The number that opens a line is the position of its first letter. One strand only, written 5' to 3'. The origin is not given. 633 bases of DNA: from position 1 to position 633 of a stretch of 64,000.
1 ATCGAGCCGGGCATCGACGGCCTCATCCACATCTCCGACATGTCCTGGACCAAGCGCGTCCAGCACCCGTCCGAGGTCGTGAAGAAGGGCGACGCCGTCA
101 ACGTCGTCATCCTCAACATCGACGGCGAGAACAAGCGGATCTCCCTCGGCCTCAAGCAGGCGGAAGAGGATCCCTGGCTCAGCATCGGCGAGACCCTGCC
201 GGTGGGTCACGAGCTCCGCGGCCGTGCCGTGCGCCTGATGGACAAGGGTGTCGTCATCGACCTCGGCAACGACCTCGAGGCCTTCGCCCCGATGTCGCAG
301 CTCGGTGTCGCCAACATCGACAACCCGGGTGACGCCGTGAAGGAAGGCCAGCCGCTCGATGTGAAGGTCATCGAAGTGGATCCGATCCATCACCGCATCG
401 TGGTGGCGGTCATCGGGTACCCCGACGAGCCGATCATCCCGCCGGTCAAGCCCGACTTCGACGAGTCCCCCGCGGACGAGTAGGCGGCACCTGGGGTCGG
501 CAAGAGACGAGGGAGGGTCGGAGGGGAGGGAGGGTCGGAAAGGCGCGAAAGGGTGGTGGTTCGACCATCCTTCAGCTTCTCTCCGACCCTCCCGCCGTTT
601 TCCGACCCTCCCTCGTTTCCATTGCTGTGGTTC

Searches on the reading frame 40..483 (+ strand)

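Call 15: search_protein_families(library=pfam, proteins=[window:40-483:+])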
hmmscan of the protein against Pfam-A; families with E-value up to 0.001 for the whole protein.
window:40-483:+ (147 aa): 2 families
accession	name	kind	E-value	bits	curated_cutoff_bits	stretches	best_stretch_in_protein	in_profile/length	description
PF00575.29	S1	-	1e-17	64.7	22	2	54-123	3-72/74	S1 RNA binding domain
PF23459.1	S1_RRP5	-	2.4e-05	25.3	27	0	56-116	4-64/72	RRP5 S1 domain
